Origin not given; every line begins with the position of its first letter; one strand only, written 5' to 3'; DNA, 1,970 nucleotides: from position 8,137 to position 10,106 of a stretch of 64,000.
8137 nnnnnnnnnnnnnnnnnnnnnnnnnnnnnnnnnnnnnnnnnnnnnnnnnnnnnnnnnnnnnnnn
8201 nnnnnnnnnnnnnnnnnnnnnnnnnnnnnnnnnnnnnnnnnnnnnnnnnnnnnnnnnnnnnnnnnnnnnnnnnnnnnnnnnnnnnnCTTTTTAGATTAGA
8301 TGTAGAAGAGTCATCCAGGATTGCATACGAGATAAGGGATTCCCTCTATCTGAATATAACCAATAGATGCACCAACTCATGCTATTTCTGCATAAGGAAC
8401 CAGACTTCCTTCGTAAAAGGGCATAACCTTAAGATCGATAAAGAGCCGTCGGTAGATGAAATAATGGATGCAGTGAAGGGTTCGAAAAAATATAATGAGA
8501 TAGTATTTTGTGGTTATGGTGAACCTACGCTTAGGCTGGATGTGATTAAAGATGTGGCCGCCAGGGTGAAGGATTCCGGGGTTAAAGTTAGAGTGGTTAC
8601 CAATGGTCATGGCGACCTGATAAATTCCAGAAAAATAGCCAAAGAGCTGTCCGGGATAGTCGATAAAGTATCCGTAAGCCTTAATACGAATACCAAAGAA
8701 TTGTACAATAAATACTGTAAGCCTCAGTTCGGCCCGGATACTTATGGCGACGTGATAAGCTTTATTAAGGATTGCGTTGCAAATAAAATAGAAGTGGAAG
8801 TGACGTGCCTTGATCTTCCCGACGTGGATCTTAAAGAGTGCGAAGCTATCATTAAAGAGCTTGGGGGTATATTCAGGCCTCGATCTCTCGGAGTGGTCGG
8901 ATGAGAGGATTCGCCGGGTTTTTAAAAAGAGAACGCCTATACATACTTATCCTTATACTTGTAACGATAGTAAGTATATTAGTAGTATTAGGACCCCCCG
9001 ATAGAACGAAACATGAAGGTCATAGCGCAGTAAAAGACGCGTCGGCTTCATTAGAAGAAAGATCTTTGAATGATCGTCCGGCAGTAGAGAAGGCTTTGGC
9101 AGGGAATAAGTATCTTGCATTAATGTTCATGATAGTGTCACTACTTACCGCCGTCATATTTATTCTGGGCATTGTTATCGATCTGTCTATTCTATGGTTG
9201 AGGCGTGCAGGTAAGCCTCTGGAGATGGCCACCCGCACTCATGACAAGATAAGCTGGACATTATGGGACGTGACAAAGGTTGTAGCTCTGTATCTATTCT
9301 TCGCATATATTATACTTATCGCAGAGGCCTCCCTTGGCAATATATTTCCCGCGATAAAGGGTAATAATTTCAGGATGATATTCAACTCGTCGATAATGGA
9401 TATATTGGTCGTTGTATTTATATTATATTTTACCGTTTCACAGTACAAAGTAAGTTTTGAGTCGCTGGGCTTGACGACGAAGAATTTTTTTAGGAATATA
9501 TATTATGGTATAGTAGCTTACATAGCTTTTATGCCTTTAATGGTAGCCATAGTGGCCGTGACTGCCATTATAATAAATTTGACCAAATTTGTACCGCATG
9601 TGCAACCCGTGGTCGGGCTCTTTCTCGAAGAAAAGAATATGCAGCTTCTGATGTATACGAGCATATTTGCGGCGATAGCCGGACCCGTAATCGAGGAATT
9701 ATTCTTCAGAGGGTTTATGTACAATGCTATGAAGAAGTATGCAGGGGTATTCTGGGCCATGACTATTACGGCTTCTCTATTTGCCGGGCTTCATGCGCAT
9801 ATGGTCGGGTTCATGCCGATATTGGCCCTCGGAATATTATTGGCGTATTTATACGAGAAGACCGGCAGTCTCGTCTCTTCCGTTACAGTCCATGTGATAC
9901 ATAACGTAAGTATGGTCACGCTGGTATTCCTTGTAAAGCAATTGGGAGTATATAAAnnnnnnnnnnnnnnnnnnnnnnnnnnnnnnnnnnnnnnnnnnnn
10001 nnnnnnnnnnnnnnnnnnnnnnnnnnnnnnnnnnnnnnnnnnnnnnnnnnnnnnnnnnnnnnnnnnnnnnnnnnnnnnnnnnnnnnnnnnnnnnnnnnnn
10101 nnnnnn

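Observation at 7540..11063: Candidate uncharacterised operon: TatD-radical-SAM fusion, CPBP intramembrane protease and DUF362/4Fe-4S protein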

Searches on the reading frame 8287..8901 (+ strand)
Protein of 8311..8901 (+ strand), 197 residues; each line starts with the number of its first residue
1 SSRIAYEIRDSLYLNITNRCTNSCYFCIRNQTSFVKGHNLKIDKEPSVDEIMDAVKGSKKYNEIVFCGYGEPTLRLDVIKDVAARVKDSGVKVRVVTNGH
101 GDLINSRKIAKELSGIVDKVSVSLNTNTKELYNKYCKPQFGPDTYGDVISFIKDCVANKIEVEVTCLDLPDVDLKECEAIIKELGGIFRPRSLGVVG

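Call 16: find_related_loci(query=window:8311-8901:+, collection=genome_contigs, flank=8000)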
Query window:8311-8901:+ (197 aa) in genome_contigs; peptide patterns used: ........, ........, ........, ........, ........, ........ (x = any residue, [..] = any of these).
600 stretches matched a pattern (row limit reached: there are more); 590 encode a relative of the query (tblastn E <= 1e-3); the best 80 are kept; 80 distinct loci.
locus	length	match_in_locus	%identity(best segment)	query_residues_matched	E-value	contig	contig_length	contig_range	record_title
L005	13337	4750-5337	58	3-197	1e-75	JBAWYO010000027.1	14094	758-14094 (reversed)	MAG: Candidatus Omnitrophota bacterium isolate ELA091 MAG091_27, whole genome shotgun sequence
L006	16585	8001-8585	57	4-197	3e-71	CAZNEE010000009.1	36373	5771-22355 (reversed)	MAG TPA_asm: uncultured Planctomycetia bacterium isolate binchicken_co334_196 genome assembly, contig: NODE_1844_length_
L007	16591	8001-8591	52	1-197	2e-70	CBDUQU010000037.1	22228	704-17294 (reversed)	MAG TPA_asm: uncultured bacterium isolate SRR22302359_binner13_Refined_3 genome assembly, contig: ERZ25073601.333, whole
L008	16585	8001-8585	54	4-197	2e-70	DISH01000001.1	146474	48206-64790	MAG TPA_asm: Candidatus Omnitrophica bacterium UBA6215 UBA6215_contig_7599, whole genome shotgun sequence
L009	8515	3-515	62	27-197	3e-69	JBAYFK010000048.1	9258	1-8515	MAG: Candidatus Omnitrophota bacterium isolate SO_2016_GW1_1 scaffold13840_OW334_2016, whole genome shotgun sequence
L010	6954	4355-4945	56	2-197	2e-69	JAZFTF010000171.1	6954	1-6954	MAG: Candidatus Omnitrophota bacterium isolate BS2bin.27 BS2bin.27_171, whole genome shotgun sequence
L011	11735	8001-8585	51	4-197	2e-67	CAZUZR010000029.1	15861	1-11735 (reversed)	MAG TPA_asm: uncultured Planctomycetia bacterium isolate binchicken_co266_232 genome assembly, contig: NODE_6165_length_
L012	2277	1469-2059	53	1-197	1e-68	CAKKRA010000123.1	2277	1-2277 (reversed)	Nitrospiria bacterium isolate Hainich-H32-bin128-1 genome assembly, contig: H32-bin128_1_Hain_PNK108_H32_02um_52383_leng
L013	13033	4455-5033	56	4-197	2e-66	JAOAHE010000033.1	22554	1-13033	MAG: Thermodesulfovibrionales bacterium isolate SKW50 NODE_33_length_22554_cov_5.867687, whole genome shotgun sequence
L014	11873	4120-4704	53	3-197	2e-66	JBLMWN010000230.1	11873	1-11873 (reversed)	MAG: Betaproteobacteria bacterium isolate MAG281 PRJNA957066_bin7_renamed_267, whole genome shotgun sequence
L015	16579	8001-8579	52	4-197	2e-65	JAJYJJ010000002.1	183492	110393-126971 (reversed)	MAG: Nitrospirae bacterium isolate DBS2-1.bin158 NODE_98_length_183492_cov_4.590489, whole genome shotgun sequence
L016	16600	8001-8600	54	1-197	3e-65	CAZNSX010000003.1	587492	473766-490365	MAG TPA_asm: uncultured bacterium isolate SRP323688_co1_195 genome assembly, contig: NODE_9_length_587492_cov_16.924521,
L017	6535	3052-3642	50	2-197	2e-65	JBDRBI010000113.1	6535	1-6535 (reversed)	MAG: Candidatus Omnitrophota bacterium isolate MEGAHIT-group-1.110 k141_12023539, whole genome shotgun sequence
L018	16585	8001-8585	52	3-197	2e-65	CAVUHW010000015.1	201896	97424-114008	MAG: Nitrospirota bacterium isolate MFD02199.bin.2.126 genome assembly, contig: contig_37826, whole genome shotgun seque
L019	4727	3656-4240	53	3-197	1e-65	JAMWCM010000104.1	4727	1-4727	MAG: Candidatus Omnitrophota bacterium isolate QZM4_1.bins.105.Tibet NODE_54893_length_4727_cov_3.245435, whole genome s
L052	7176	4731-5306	48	4-192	5e-58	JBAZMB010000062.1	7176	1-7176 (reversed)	MAG: Candidatus Margulisiibacteriota bacterium isolate SO_2017_LW4_30 scaffold_20243_c1_LW137-91_2017, whole genome shot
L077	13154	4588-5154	46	4-192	4e-53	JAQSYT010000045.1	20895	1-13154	MAG: Paenibacillaceae bacterium isolate L_E1_T20_B_bin.31 scaffold_2346, whole genome shotgun sequence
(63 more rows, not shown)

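Call 23: search_protein_representatives(protein=window:8311-8901:+)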
Query: 197 residues. Proteins with E-value up to 0.001 (for the whole library): 1824; up to 1e-10: 814; up to 1e-30: 228. The best 150 are listed.
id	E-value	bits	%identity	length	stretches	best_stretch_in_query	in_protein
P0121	2.4e-66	239.4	56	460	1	2-197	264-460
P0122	2.7e-62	226.2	68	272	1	4-197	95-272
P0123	7.7e-60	218.2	52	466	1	2-193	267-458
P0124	3.3e-59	216.1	52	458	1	4-197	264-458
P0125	4.5e-58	212.4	51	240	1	3-197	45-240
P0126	6.5e-58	211.9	51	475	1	3-193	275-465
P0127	9.5e-56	204.8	52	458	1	4-192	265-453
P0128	2.2e-55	203.6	49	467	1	3-197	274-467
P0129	2.7e-55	203.4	51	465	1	3-197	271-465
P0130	1.7e-54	200.7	48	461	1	3-194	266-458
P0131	6.1e-54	198.9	48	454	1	3-194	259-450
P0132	1.3e-53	197.9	49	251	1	2-193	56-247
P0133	3.1e-53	196.6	48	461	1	3-197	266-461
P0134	5.3e-53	195.9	48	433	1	4-197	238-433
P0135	1.6e-52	194.3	48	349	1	4-197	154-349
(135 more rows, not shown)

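Call 28: search_solved_structures(query=window:8311-8901:+, max_evalue=1)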
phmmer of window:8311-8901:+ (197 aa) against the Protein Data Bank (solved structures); distinct sequences matched with E-value up to 1: 6.
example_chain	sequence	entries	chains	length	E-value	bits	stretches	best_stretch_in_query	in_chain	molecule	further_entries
5wgg_A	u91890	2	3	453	0.0015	21.4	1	10-149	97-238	Radical SAM domain protein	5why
3os7_A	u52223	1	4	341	0.049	16.5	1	2-47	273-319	galactose mutarotase-like protein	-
7tol_A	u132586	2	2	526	0.087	15.7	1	14-100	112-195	glycerol dibiphytanyl glycerol tetraether - macrocyclic archaeol synthase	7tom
7vob_C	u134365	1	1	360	0.26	14.2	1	12-128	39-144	Cytosylglucuronate decarboxylase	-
7voc_C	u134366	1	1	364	0.26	14.1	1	12-128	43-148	Cytosylglucuronate decarboxylase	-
2qnr_A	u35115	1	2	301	0.8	12.6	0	60-119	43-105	Septin-2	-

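Call 41: predict_structure(alignment_id=A1)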
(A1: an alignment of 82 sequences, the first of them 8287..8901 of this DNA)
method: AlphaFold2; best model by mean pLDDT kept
length: 205 residues; sequences in the alignment: 82
mean_pLDDT: 95.4   pTM: 0.91
mean pLDDT of the five models: 95.4, 95.3, 95.3, 94.8, 94.6
residues with pLDDT >= 90: 188; 70-90: 9; 50-70: 7; < 50: 1
segments of 3 or more residues with pLDDT < 50: none
pLDDT, mean of each block of 10 residues (from residue 1): 69 96 98 95 94 98 93 98 99 94 99 99 98 98 98 99 99 98 98 98 75
secondary structure, 60 per line:
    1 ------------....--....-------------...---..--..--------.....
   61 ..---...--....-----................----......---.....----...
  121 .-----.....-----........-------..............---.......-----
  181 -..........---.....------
elements in order: E13-16 E19-22 H56-62 E71-74 H80-95 E100-105 H109-113 H118-121 E127-131 H137-144 H152-165 E169-175 H182-191 E195-199

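Call 74: search_protein_families(library=pfam, proteins=[L077:1647-2768:+, L077:2768-3463:+, L077:3504-4466:+, L077:5885-7351:+, L077:7431-8348:+, L052:1614-3050:+, L052:3046-4668:-, L052:5284-6633:+], max_evalue=0.0001)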
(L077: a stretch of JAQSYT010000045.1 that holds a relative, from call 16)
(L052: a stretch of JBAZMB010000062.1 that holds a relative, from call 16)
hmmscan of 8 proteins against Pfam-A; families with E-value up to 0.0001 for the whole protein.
L077:1647-2768:+ (374 aa): 1 family
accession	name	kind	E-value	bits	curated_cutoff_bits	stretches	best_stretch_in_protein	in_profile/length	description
PF13343.11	SBP_bac_6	-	9.3e-73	245.1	24.6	1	110-346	1-240/245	Bacterial extracellular solute-binding protein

L077:2768-3463:+ (232 aa): 1 family
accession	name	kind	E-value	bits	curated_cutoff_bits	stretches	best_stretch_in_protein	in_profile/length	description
PF02492.25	cobW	-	2.2e-12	47.4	20.7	1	4-164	3-179/180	CobW/HypB/UreG, nucleotide-binding domain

L077:3504-4466:+ (321 aa): 2 families
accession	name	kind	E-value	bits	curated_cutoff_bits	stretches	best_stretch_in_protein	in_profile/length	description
PF00005.33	ABC_tran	-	1.8e-12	48.5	25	1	40-228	3-134/137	ABC transporter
PF13304.12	AAA_21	-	4.8e-05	24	27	0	188-259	224-302/304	AAA domain, putative AbiEii toxin, Type IV TA system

L077:5885-7351:+ (489 aa): 0 families

L077:7431-8348:+ (306 aa): 2 families
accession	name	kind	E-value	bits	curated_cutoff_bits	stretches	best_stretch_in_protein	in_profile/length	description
PF03466.25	LysR_substrate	-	9.2e-42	143.2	28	1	88-294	2-207/209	LysR substrate binding domain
PF00126.33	HTH_1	-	6.1e-17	61.8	26.6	1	4-63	1-60/60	Bacterial regulatory helix-turn-helix protein, lysR family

L052:1614-3050:+ (479 aa): 2 families
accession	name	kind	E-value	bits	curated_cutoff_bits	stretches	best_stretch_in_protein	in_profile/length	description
PF02934.20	GatB_N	-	3.6e-119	397.5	23.4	1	6-293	2-277/277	GatB/GatE catalytic domain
PF02637.23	GatB_Yqey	-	2.4e-49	167.4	27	1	332-478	1-148/148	GatB domain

L052:3046-4668:- (540 aa): 0 families

L052:5284-6633:+ (450 aa): 12 families
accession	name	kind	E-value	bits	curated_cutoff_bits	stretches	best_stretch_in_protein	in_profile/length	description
PF07992.20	Pyr_redox_2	-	1.2e-56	192.7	26.1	1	18-312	1-291/291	Pyridine nucleotide-disulphide oxidoreductase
PF02852.28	Pyr_redox_dim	-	3.6e-31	108.1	25.3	1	331-439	1-110/110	Pyridine nucleotide-disulphide oxidoreductase, dimerisation domain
PF00070.33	Pyr_redox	-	3e-16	60.1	22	1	186-245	4-63/82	Pyridine nucleotide-disulphide oxidoreductase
PF01134.28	GIDA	-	2.5e-09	37.1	22.1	1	19-153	1-150/391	Glucose inhibited division protein A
PF12831.13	FAD_oxidored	-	7.7e-09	35.8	27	1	19-55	1-38/416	FAD dependent oxidoreductase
PF13450.12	NAD_binding_8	-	4e-08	33.9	21.9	0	22-56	1-36/68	NAD(P)-binding Rossmann-like domain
PF01262.27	AlaDh_PNT_C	-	2.3e-07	30.9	23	0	181-226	28-73/214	Alanine dehydrogenase/PNT, C-terminal domain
PF03486.20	HI0933_like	-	3.1e-07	30.5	50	0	19-51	2-34/244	HI0933-like protein Rossmann domain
PF01266.30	DAO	-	2e-06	28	27.9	0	19-54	1-38/353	FAD dependent oxidoreductase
PF00890.30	FAD_binding_2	-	5.6e-06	26.2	20.4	1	19-53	1-36/414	FAD binding domain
PF02737.24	3HCDH_N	-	5.7e-06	26.8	22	0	185-238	3-56/180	3-hydroxyacyl-CoA dehydrogenase, NAD binding domain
PF13738.12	Pyr_redox_3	-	7.4e-05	22.6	30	0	22-54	2-35/305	Pyridine nucleotide-disulphide oxidoreductase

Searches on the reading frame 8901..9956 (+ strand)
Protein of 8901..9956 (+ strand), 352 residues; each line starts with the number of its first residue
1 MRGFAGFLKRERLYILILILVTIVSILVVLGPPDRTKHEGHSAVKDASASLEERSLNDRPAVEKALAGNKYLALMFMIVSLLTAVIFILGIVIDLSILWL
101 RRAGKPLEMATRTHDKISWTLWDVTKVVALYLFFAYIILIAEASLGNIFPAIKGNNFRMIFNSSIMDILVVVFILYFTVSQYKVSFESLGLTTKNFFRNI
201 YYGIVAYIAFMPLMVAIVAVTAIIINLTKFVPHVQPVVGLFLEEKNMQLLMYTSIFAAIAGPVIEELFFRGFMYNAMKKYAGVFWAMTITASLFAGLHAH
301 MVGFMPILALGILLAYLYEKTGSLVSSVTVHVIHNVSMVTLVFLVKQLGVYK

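Call 3: search_protein_families(library=pfam, proteins=[window:8901-9956:+], max_evalue=0.01)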
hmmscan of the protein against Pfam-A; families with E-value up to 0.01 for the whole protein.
window:8901-9956:+ (352 aa): 1 family
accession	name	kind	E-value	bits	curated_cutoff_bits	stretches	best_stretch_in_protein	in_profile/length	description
PF02517.21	Rce1-like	-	1e-19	71.1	22.4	1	250-336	4-92/93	Type II CAAX prenyl endopeptidase Rce1-like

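Call 4: search_protein_families(library=ncbifam, proteins=[window:8901-9956:+], max_evalue=0.01)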
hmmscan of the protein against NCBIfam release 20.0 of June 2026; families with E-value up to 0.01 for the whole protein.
window:8901-9956:+ (352 aa): 6 families
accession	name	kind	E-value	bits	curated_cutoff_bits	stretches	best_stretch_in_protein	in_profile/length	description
NF041647.1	ABC_perm_CPBP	equivalog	9.2e-20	70.9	435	1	77-342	377-634/636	ABC transporter permease subunit/CPBP intramembrane protease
NF040589.1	CPBP_Synerg_MrtS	equivalog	7e-10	39.4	130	1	202-338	27-163/170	Synerg-CTERM system glutamic-type intramembrane protease MrtS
NF033192.3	CPBP_JDVT_MrtJ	equivalog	1.5e-07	32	75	1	259-339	6-96/98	JDVT-CTERM system glutamic-type intramembrane protease MrtJ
NF046050.1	CPBP_fam_MroQ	equivalog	8.2e-05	22.1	270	1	153-344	35-225/243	intramembrane glutamic endopeptidase MroQ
NF040914.1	Mrt_core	domain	0.00019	21.5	100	1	263-341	13-104/108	myxosortase family intramembrane protease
TIGR03008.1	pepcterm_CAAX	equivalog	0.00046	20.1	81.05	1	168-342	43-213/222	CAAX prenyl protease-related protein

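Call 68: search_protein_families(library=padloc, proteins=[window:8901-9956:+], max_evalue=0.001)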
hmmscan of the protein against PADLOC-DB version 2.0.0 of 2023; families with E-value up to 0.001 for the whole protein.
window:8901-9956:+ (352 aa): 0 families
